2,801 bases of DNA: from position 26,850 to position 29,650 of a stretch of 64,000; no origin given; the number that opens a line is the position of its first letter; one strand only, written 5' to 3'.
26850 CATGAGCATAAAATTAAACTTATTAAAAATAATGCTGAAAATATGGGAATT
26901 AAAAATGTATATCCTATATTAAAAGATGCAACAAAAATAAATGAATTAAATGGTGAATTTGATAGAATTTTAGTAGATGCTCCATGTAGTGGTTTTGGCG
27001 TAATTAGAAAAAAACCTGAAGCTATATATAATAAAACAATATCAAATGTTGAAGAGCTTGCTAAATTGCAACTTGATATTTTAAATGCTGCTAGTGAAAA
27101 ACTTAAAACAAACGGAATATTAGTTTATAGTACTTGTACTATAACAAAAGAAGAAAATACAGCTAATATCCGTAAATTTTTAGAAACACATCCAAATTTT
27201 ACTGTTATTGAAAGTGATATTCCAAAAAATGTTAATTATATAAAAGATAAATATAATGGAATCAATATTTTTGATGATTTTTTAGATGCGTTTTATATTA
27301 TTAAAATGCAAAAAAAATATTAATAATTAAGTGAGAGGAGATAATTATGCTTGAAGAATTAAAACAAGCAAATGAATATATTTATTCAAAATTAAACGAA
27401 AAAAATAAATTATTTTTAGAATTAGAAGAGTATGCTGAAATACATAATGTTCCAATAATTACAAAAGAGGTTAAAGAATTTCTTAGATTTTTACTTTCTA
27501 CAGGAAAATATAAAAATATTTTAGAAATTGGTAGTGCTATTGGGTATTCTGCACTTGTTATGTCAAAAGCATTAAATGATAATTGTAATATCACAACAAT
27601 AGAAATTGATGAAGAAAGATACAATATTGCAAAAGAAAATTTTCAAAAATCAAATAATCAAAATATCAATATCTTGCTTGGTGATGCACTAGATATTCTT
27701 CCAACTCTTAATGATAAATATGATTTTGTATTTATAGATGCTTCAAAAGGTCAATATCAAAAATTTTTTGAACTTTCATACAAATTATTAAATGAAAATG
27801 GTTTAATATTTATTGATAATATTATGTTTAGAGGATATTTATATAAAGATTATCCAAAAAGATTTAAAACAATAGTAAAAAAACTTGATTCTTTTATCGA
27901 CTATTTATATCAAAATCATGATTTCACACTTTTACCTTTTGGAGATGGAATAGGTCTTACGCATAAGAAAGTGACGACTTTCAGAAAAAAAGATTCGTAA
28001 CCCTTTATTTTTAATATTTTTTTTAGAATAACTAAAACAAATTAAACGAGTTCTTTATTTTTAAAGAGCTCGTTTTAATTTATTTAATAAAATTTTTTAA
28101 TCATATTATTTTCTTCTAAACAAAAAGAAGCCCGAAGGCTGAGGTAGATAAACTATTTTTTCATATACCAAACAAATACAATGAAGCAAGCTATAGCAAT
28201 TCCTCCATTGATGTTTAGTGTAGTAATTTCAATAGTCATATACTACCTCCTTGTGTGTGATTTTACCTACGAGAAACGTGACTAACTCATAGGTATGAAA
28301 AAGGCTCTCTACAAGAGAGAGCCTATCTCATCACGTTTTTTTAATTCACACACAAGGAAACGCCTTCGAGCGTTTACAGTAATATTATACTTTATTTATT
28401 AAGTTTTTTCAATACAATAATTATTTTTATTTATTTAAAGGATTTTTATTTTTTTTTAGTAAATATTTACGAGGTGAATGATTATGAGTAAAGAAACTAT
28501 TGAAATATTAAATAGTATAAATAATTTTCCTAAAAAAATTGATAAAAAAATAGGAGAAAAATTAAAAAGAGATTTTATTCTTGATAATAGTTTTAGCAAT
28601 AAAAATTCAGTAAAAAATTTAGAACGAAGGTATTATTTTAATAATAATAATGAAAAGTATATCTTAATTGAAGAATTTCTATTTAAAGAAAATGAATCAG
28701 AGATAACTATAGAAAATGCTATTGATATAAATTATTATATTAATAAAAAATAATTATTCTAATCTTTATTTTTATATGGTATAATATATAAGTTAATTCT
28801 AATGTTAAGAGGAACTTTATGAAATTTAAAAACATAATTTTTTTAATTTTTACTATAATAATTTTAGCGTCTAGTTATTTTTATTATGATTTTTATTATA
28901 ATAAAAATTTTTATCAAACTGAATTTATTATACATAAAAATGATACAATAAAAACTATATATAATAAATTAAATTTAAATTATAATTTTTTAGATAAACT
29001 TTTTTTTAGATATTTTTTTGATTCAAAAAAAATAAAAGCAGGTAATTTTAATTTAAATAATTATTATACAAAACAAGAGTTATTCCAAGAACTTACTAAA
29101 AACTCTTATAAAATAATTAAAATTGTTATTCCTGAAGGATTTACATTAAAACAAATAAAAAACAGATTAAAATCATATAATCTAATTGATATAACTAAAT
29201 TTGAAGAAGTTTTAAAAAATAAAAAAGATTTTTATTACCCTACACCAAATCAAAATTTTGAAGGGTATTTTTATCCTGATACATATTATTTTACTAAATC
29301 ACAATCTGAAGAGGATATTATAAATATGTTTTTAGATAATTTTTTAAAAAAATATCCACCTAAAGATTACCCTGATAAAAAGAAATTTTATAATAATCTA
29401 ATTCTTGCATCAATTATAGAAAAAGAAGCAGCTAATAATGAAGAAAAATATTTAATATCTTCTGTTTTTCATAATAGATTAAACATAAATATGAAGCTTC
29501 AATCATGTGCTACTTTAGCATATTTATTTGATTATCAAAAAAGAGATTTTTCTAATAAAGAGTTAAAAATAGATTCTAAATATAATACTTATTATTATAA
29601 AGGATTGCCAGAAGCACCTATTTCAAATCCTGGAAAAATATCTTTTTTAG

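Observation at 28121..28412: Unannotated type I toxin-antitoxin-like locus with AapA/IsoA-style RNA architecture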

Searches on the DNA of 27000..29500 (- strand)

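Call 3: search_rna_families(source=window, start=27000, end=29500, threshold=evalue, max_evalue=10, show_alignments=3)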
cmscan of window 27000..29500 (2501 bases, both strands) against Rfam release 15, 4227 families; matches with E-value up to 10: 4.
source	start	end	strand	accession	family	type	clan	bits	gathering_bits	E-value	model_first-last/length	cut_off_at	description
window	28042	28081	+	RF04343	Plastid-psbA-2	Cis-reg;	CL00153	22.4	55.8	0.41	1-60/60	no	Plastid-psbA-2 3UTR RNA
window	28295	28410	-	RF01859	Phe_leader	Cis-reg; leader;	-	20.2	55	3.4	1-125/125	no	Phenylalanine leader peptide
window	27903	27972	-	RF00607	SNORD98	Gene; snRNA; snoRNA; CD-box;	-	19.9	50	1.4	1-65/65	no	Small nucleolar RNA SNORD98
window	28554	28582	-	RF00066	U7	Gene; snRNA;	-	15.7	34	3.6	1-62/62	no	U7 small nuclear RNA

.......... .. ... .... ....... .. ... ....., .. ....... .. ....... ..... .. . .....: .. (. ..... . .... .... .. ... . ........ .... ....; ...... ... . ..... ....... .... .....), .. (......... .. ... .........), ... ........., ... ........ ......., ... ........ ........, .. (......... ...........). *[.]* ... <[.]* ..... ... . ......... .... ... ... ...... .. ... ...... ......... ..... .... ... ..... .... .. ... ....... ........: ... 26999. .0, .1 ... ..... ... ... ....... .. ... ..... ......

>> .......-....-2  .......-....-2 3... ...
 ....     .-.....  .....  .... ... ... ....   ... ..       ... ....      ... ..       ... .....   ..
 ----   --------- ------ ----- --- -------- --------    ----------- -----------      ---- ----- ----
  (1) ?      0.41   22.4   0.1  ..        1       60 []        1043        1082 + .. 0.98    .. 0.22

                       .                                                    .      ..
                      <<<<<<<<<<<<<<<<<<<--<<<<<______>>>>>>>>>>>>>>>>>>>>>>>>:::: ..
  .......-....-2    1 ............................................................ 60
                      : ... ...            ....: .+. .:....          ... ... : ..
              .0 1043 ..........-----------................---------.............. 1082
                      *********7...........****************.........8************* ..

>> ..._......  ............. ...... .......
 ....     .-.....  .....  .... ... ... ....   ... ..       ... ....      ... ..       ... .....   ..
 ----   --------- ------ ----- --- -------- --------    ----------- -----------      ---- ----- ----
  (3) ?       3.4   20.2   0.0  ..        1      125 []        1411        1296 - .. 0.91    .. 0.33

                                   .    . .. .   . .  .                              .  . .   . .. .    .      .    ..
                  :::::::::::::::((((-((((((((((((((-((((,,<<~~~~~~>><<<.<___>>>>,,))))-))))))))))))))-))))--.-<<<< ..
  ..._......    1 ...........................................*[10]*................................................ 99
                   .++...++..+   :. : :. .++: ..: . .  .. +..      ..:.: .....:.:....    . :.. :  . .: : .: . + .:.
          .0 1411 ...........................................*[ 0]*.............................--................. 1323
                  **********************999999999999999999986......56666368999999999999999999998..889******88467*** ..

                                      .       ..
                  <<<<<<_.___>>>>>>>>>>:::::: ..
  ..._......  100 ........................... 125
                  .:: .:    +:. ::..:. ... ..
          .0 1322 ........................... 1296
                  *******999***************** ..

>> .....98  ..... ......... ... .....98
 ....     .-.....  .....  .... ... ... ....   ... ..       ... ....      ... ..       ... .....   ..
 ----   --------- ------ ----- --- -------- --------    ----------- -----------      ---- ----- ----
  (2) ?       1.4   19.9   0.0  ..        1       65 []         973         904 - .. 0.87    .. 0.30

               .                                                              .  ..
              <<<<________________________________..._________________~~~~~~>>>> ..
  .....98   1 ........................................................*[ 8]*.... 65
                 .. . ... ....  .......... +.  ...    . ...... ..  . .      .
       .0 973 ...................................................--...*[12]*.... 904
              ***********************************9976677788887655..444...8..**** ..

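Call 37: search_dna_similar(query=window:28121-28412:-, collection=plasmids, mode=distant, max_rows=30)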
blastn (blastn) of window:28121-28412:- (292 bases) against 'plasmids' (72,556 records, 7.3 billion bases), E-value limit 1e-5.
Records with a match: 2; places in all: 2; records where one place covers at least 80% of the query: 0.
Best place of each record, by identity: 60-80% 2.
By first word of the organism name: Fusobacterium 2.
By predicted mobility (MOB-suite, as given by PLSDB): mobilizable 2.
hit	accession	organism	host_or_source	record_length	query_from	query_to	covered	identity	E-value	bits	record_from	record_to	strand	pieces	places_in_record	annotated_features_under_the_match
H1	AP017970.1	Fusobacterium varium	Homo sapiens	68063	145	290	50%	70.3%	3e-6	60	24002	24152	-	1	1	none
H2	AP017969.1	Fusobacterium varium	Homo sapiens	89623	74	173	34%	74.8%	3e-6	59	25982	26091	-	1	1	none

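Call 38: search_dna_similar(query=window:28121-28412:-, collection=phages, mode=distant, max_rows=20)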
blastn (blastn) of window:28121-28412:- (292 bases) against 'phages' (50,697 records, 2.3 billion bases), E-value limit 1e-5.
No match.
